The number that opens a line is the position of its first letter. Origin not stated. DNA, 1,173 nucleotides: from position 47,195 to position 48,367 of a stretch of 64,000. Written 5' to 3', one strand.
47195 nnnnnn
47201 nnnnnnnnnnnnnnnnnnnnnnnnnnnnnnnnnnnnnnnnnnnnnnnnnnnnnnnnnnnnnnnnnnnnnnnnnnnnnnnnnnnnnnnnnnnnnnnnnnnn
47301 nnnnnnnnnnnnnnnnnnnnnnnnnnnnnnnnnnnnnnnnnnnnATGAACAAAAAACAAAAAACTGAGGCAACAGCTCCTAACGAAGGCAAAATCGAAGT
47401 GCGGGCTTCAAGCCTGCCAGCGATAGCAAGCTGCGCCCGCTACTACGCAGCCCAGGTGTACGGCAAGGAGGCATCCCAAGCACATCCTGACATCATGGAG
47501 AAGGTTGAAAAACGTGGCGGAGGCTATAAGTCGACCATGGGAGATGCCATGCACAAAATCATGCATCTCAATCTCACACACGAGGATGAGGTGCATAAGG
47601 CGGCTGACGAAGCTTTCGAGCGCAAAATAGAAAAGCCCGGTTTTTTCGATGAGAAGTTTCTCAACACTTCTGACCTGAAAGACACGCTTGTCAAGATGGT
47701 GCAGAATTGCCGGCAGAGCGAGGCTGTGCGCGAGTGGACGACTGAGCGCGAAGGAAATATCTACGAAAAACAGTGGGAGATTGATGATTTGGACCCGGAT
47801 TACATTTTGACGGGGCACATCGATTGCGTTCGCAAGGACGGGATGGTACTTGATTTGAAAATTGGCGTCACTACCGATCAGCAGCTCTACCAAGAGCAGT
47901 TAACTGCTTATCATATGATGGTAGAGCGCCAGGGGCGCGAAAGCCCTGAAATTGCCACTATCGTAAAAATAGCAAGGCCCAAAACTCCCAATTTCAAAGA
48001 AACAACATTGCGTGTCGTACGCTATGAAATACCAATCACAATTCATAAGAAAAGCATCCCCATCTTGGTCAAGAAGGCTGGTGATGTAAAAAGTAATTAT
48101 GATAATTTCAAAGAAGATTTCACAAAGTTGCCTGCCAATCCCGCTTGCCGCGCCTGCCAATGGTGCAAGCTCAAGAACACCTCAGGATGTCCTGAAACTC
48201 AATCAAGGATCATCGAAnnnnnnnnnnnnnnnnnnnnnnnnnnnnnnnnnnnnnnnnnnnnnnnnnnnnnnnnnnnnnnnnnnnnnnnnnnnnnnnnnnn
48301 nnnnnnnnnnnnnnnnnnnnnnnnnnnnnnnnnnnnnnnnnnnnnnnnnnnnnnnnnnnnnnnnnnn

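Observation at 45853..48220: Candidate novel restriction/defence module: DNA methyltransferase-HNH fusion with a Cas4-like Cys-rich nuclease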

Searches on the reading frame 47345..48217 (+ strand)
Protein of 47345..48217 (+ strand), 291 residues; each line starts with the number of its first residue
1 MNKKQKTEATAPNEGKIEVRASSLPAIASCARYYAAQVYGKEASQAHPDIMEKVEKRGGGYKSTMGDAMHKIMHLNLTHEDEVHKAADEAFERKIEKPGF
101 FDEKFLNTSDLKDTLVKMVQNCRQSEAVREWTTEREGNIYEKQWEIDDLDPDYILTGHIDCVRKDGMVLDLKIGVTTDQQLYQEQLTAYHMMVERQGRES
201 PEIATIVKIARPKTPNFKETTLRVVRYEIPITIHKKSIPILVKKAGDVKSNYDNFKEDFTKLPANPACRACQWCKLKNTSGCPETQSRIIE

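Call 4: search_protein_families(library=pfam, proteins=[window:47345-48217:+], max_evalue=0.1)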
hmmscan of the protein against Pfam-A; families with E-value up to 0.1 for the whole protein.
window:47345-48217:+ (291 aa): 0 families

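Call 5: search_protein_families(library=padloc, proteins=[window:47345-48217:+], max_evalue=0.1)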
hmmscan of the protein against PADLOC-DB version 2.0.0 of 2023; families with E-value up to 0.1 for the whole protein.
window:47345-48217:+ (291 aa): 4 families
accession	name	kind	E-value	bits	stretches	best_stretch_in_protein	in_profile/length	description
PDLC02410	Aga_Cas4-like_Nuc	-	2.7e-06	25.4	1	110-275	91-245/255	Class II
PDLC00059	DruK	-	2.1e-05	21.8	1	150-212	121-189/326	PD-(D/E)XK nuclease superfamily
PDLC00060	DruK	-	0.0001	19.8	1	150-276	138-255/347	PD-(D/E)XK nuclease superfamily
PDLC00943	Cas4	-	0.017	13.1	1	132-208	45-125/180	CRISPR-associated protein Cas4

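Call 6: search_protein_families(library=phrogs, proteins=[window:47345-48217:+], max_evalue=0.01)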
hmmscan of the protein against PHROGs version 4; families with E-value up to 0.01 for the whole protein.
window:47345-48217:+ (291 aa): 1 family
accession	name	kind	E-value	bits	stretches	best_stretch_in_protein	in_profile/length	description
phrog_1674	-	DNA, RNA and nucleotide metabolism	0.00022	21.5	1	52-277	74-259/276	exonuclease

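Call 7: search_protein_families(library=ncbifam, proteins=[window:47345-48217:+], max_evalue=0.1)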
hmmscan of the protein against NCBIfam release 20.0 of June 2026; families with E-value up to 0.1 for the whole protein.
window:47345-48217:+ (291 aa): 1 family
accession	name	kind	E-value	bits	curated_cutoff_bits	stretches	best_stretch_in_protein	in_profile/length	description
TIGR00372.1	cas4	equivalog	0.062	13.1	65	1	132-208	45-125/180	CRISPR-associated protein Cas4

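Call 9: find_homologous_proteins(query=window:47345-48217:+, max_evalue=0.001)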
Query window:47345-48217:+ (291 aa): 7 proteins with E <= 0.001 among 494 candidates.
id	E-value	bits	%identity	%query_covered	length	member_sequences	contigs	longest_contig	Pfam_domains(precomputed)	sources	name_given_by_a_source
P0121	6.2e-192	654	98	100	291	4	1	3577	-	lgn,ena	-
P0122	6.4e-90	319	49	98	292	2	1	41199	PF12705.14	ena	-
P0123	1.2e-82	296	51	95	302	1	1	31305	PF12705.14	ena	-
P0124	2.2e-77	278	49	95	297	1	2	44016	PF12705.14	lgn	-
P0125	6.6e-71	257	44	95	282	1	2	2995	PF12705.14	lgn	-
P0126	3.2e-70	255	47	93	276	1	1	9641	PF12705.14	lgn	-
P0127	1.4e-56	210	41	94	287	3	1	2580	PF12705.14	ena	-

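Call 10: find_encoding_contigs(protein=P0122, flank=10000, max_places=3)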
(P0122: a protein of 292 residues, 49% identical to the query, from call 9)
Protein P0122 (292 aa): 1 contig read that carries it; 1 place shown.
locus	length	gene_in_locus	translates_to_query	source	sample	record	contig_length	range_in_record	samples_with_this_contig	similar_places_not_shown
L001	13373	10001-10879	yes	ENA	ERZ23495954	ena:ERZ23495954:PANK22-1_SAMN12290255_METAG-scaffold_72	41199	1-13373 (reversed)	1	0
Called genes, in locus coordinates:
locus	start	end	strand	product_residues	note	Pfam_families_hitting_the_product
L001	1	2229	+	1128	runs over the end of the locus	-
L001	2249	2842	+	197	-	-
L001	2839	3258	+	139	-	-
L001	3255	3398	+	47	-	-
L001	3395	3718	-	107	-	-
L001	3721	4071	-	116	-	-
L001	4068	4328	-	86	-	-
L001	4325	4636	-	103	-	-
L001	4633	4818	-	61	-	-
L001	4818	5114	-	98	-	-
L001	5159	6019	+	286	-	PF04542:Sigma70_r2, PF04545:Sigma70_r4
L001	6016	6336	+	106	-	-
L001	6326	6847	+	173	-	-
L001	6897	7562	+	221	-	-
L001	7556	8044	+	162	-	-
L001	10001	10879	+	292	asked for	PF12705:PDDEXK_1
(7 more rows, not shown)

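Call 11: find_encoding_contigs(protein=P0123, flank=10000, max_places=3)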
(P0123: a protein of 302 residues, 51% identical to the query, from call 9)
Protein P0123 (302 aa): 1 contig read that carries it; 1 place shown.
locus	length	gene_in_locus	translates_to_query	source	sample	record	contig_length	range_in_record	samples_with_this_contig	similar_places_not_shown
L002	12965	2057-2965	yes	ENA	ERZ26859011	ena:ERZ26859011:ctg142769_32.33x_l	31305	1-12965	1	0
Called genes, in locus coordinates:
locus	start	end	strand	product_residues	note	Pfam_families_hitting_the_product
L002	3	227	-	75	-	?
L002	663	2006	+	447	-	PF01555:N6_N4_Mtase, PF01844:HNH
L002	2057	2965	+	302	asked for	PF12705:PDDEXK_1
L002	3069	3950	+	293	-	PF01555:N6_N4_Mtase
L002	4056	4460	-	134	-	PF10544:T5orf172, PF13455:MUG113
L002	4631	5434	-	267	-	PF01555:N6_N4_Mtase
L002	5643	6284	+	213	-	PF13462:Thioredoxin_4, PF01323:DSBA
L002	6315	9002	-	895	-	PF02739:5_3_exonuc_N, PF01367:5_3_exonuc, PF00476:DNA_pol_A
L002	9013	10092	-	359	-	PF00266:Aminotran_5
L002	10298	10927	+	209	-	-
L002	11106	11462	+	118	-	-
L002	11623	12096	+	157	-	-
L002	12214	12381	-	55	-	-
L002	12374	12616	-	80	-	-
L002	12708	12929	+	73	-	-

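Call 12: find_encoding_contigs(protein=P0124, flank=10000, max_places=3)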
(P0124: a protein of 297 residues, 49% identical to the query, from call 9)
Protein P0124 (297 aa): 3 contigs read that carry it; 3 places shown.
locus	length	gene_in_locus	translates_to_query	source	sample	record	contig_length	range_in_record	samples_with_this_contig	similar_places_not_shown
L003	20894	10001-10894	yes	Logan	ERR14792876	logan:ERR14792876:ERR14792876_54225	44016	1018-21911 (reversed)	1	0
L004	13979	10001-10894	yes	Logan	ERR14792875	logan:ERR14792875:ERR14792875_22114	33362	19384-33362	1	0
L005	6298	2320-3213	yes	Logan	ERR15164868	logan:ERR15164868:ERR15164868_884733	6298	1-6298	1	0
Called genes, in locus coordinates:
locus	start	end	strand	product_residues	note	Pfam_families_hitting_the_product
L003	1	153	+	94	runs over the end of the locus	-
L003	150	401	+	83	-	-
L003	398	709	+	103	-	-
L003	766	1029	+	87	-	-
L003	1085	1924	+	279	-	PF04542:Sigma70_r2, PF04545:Sigma70_r4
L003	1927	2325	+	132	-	-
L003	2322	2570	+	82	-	-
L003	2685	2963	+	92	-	-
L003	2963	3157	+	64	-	-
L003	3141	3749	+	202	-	PF07460:NUMOD3 (faint), PF10544:T5orf172 (weak)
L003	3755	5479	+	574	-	-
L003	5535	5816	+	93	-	-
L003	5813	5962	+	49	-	-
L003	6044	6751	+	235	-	-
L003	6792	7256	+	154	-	-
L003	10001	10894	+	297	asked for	PF12705:PDDEXK_1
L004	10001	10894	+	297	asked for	PF12705:PDDEXK_1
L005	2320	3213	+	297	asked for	PF12705:PDDEXK_1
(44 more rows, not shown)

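Call 26: search_protein_families(library=pfam, proteins=[L002:3069-3947:+, L002:4056-4457:-], max_evalue=0.001)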
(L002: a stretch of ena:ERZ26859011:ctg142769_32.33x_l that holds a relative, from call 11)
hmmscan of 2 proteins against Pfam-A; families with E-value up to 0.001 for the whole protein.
L002:3069-3947:+ (293 aa): 1 family
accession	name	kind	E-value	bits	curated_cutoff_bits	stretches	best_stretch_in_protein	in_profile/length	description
PF01555.25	N6_N4_Mtase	-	8.8e-40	137.4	26.7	1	27-265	1-221/221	DNA methylase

L002:4056-4457:- (133 aa): 2 families
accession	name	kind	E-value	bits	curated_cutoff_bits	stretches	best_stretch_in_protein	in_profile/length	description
PF10544.15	T5orf172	-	1.5e-09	38.7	20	1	44-116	2-79/101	T5orf172 domain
PF13455.12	MUG113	-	6.8e-09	36.6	22.3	1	57-124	1-72/73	Meiotically up-regulated gene 113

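Call 27: find_related_loci(query=A2, collection=viral_contigs, flank=10000)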
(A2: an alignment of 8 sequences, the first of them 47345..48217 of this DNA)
Query A2 (291 aa) in viral_contigs; peptide patterns used: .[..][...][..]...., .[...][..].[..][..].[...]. (x = any residue, [..] = any of these).
30 stretches matched a pattern, but none encodes a relative of the query by tblastn (E <= 1e-3).

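Call 35: find_related_loci(query=A2, collection=metagenome_contigs, flank=10000)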
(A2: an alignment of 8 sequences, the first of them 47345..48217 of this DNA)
Query A2 (291 aa) in metagenome_contigs; peptide patterns used: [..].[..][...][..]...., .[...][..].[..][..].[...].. (x = any residue, [..] = any of these).
145 stretches matched a pattern, but none encodes a relative of the query by tblastn (E <= 1e-3).

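Call 36: search_solved_structures(query=A2, max_evalue=1)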
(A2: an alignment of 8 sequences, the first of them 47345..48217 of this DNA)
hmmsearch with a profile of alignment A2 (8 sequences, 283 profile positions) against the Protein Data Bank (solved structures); distinct sequences matched with E-value up to 1: 3.
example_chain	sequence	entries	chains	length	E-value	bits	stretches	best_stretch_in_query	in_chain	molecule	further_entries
7kc2_A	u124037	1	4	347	0.05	16.3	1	250-278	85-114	Alcohol dehydrogenase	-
7kcq_A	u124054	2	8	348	0.05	16.3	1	250-278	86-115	Alcohol dehydrogenase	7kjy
4w6z_A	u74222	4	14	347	0.051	16.3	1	250-278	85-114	Alcohol dehydrogenase 1 | ADH1 isoform 1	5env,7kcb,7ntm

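Call 53: predict_structure(alignment_id=A4)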
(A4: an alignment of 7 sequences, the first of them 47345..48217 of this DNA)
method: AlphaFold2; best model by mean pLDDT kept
length: 291 residues; sequences in the alignment: 7
mean_pLDDT: 75.2   pTM: 0.74
mean pLDDT of the five models: 75.2, 53.0, 49.3, 48.1, 44.6
residues with pLDDT >= 90: 41; 70-90: 167; 50-70: 49; < 50: 34
segments of 3 or more residues with pLDDT < 50: 1-11, 270-291
pLDDT, mean of each block of 10 residues (from residue 1): 32 70 86 81 71 64 86 85 94 85 89 91 78 57 63 78 82 65 87 87 87 75 81 89 90 80 67 43 42 40
secondary structure, 60 per line:
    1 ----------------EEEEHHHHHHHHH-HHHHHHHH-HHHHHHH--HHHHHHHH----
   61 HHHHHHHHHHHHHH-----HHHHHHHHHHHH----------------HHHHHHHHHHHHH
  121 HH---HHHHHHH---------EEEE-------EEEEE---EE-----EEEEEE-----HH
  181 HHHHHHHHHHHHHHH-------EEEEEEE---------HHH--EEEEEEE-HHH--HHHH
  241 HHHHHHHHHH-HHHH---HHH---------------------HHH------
elements in order: E17-20 H21-29 H31-38 H40-46 H49-56 H61-74 H80-91 H108-122 H126-132 E142-145 E153-157 E168-173 H179-195 E203-209 E224-230 H237-250 H252-255

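Call 56: search_protein_representatives(alignment_id=A4)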
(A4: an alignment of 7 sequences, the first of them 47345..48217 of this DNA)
Query: 7 sequences, 286 profile positions. Proteins with E-value up to 0.001 (for the whole library): 192; up to 1e-10: 24; up to 1e-30: 7. The best 150 are listed.
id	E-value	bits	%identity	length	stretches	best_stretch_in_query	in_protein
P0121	9.6e-140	481.4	-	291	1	1-285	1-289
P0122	2.2e-134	463.8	-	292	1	3-285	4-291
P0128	2.2e-94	332.6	-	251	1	33-285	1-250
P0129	2.1e-87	309.6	-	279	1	12-284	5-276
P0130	7.5e-76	271.7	-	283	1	15-285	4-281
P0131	5.4e-49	183.6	-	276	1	4-282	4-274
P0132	2.3e-39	152.0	-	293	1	7-283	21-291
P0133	6.3e-22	94.8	-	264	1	15-283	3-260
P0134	3.2e-16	76.1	-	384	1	10-283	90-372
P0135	3.8e-14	69.2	-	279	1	11-285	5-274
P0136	2.5e-13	66.6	-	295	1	8-279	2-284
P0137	2.8e-13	66.4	-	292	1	5-278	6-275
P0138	3.1e-12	63.0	-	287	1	11-284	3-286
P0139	4.0e-12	62.6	-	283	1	8-283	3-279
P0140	6.7e-12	61.9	-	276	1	17-282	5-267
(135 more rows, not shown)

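Call 57: fold_search(model_id=the predicted structure, library=pdb)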
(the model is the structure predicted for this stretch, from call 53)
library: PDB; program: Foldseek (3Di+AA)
matches with E <= 10: 186; with E <= 0.001: 1
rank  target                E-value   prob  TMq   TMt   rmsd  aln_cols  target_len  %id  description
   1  5ean_A                6.8e-04  1.00  0.45  0.15   8.2       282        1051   13  Crystal structure of Dna2 in complex with a 5' overhang DNA (released 2015-11-18)
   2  4ic1_A                2.5e-03  1.00  0.38  0.52   8.4       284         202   12  Crystal structure of SSO0001 (released 2013-01-16)
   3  3h4r                  6.3e-03  1.00  0.46  0.58   6.1       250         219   14  Crystal structure of E. coli RecE exonuclease (released 2009-05-26)
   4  3slp_A                7.0e-03  0.94  0.27  0.33  14.4       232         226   17  Crystal Structure of Lambda Exonuclease in Complex with a 12 BP Symmetric DNA Duplex (released 2011-07-20)
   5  6m9k_B                7.0e-03  0.92  0.27  0.33  12.9       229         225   17  Crystal structure of lambda exonuclease in complex with the Red beta C-terminal domain (released 2019-01-02)
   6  6ppu_A                8.2e-03  1.00  0.46  0.25   7.2       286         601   15  Cryo-EM structure of AdnAB-AMPPNP-DNA complex (released 2019-11-20)
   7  8b1t_C                1.2e-02  0.97  0.33  0.12   8.5       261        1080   11  RecBCD-DNA in complex with the phage protein Abc2 (released 2022-12-28)
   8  1avq_C                1.6e-02  0.77  0.26  0.31  12.6       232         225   16  TOROIDAL STRUCTURE OF LAMBDA EXONUCLEASE DETERMINED AT 2.4 ANGSTROMS (released 1998-03-18)
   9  1avq_A                1.9e-02  0.75  0.25  0.31  14.8       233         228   18  TOROIDAL STRUCTURE OF LAMBDA EXONUCLEASE DETERMINED AT 2.4 ANGSTROMS (released 1998-03-18)
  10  6ppr_A                2.7e-02  0.98  0.43  0.18   8.2       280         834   12  Cryo-EM structure of AdnA(D934A)-AdnB(D1014A) in complex with AMPPNP and DNA (released 2019-11-20)
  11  3k93                  2.7e-02  0.90  0.31  0.38  14.6       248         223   12  Crystal structure of phage related exonuclease (YP_719632.1) from HAEMOPHILUS SOMNUS 129PT at 2.15 A resolution (released 2009-11-03)
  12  3sm4_A                3.0e-02  0.80  0.27  0.33  14.9       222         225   15  Crystal Structure of the K131A Mutant of Lambda Exonuclease in Complex with a 5'-Phosphorylated 14-mer/12-mer Duplex a (released 2011-07-20)
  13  5zyt_C                4.1e-02  0.82  0.28  0.34  11.3       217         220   12  Crystal structure of human MGME1 with 3' overhang double strand DNA3 (released 2018-09-19)
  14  8pj6_x                1.6e-01  0.38  0.21  0.16   7.6       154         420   11  Structure of human 48S translation initiation complex with initiator tRNA, eIF1A and eIF3 (off-pathway) (released 2024-08-14)
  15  7ex6_B                1.9e-01  0.25  0.20  0.30  16.0       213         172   11  Crystal structure of Ebinur Lake virus cap snatching endonuclease in complex with inhibitor 11 (released 2022-02-16)
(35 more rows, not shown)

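Call 59: search_protein_families(library=phrogs, alignment_id=A5, max_evalue=0.001)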
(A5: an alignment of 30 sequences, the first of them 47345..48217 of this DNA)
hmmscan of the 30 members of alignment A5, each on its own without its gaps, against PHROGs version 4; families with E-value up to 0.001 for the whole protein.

A. member 1, window:47345-48217:+ (291 aa): 1 family
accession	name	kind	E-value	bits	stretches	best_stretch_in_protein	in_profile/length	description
phrog_1674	-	DNA, RNA and nucleotide metabolism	0.00022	21.5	1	52-277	74-259/276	exonuclease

B. families by the number of members that match (of 30 scanned): 7 families
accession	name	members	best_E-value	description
phrog_69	-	20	2.9e-18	exonuclease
phrog_1706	-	8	1.7e-08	CRISPR/Cas system associated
phrog_298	-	6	3.9e-08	exonuclease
phrog_1674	-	5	1.4e-10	exonuclease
phrog_1218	-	4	2e-12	exonuclease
phrog_1227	-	3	3.5e-07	exonuclease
phrog_1870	-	1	6.5e-05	exonuclease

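Call 64: find_encoding_contigs(protein=P0125, flank=10000, max_places=3)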
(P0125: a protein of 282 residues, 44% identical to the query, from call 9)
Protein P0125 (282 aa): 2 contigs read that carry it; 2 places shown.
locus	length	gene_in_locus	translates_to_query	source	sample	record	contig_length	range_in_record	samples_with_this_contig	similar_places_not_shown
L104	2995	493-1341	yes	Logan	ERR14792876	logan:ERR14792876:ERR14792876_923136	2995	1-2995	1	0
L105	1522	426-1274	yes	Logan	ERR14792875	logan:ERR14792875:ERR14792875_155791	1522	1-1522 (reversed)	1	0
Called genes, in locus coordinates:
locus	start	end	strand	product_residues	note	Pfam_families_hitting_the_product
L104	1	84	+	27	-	?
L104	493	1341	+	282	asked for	PF12705:PDDEXK_1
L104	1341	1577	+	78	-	-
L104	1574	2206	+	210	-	PF21448:DNMK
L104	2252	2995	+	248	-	?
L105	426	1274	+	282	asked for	PF12705:PDDEXK_1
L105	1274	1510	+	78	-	-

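Call 65: find_encoding_contigs(protein=P0126, flank=10000, max_places=3)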
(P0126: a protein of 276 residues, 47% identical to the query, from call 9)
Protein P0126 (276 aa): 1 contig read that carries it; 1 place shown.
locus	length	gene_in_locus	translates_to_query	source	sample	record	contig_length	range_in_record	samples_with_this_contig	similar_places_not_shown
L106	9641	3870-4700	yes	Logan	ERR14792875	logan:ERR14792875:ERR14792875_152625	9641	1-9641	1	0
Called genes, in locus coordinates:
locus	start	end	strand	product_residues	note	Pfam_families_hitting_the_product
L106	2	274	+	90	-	?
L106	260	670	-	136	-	-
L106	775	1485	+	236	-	-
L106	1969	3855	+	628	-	PF00476:DNA_pol_A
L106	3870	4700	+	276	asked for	PF12705:PDDEXK_1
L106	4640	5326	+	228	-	PF04275:P-mevalo_kinase (faint), PF21448:DNMK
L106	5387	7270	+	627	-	PF19263:DUF5906 (weak)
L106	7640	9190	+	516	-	PF03354:TerL_ATPase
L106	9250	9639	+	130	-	?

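Call 66: find_encoding_contigs(protein=P0127, flank=10000, max_places=3)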
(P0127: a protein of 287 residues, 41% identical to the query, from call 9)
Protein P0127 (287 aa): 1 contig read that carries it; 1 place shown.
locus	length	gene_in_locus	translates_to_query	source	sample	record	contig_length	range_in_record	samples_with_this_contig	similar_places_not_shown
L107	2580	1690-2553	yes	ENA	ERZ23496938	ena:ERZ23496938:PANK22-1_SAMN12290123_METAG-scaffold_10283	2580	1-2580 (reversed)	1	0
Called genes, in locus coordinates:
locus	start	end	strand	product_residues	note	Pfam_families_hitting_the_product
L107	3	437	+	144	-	?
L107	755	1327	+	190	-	-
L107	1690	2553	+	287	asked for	PF12705:PDDEXK_1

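Call 80: search_dna_similar(query=window:47345-48217:+, collection=phages, mode=protein, max_evalue=0.001, max_rows=15)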
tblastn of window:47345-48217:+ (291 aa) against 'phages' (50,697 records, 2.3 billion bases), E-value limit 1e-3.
Records with a match: 3; places in all: 3; records where one place covers at least 80% of the query: 3.
Best place of each record, by identity: <60% 3.
By first word of the organism name: Bordetella 3.
By host as written in the record: Bordetella bronchiseptica 3.
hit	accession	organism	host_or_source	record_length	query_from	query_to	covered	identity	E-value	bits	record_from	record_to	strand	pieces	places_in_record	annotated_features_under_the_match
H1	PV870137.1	Bordetella phage vB_BbrM_PBb002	Bordetella bronchiseptica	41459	18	282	91%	27.8%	2e-10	67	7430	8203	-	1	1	none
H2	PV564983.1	Bordetella phage PBb001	Bordetella bronchiseptica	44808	18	282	91%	27.8%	4e-10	66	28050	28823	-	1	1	none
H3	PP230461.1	Bordetella phage PY223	Bordetella bronchiseptica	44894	19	282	91%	26.8%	8e-8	59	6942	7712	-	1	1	PD-(D/E)XK nuclease superfamily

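Call 88: find_homologous_proteins(query=A6, max_evalue=1e-15)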
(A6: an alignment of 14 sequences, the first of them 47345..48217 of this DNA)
Query A6 (14 sequences) (291 aa, profile of the alignment): 8 proteins with E <= 1e-15 among 2953 candidates.
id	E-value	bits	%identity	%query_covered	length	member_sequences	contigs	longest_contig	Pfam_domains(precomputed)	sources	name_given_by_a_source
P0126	1.9e-120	420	47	93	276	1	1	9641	PF12705.14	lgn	-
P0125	5.3e-120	418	44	95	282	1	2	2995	PF12705.14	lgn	-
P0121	3.9e-115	402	98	100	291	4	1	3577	-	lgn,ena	-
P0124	1.3e-113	397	49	95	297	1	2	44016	PF12705.14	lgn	-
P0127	4.0e-113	396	41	94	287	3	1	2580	PF12705.14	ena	-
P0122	1.5e-112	394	49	98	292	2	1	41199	PF12705.14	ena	-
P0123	7.7e-111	388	51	95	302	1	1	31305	PF12705.14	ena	-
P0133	6.9e-77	277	25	92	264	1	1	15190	PF12705.14,PF12684.14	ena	-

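Call 89: find_encoding_contigs(protein=P0133, flank=8000, max_places=2)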
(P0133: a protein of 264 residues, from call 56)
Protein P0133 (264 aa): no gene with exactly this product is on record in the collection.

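Call 93: search_protein_families(library=pfam, proteins=[L107:755-1324:+, L107:3-437:+], max_evalue=0.1)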
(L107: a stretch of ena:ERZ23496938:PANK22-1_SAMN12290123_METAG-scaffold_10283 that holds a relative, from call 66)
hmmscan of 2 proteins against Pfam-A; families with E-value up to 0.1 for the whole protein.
L107:755-1324:+ (190 aa): 0 families

L107:3-437:+ (144 aa): 0 families
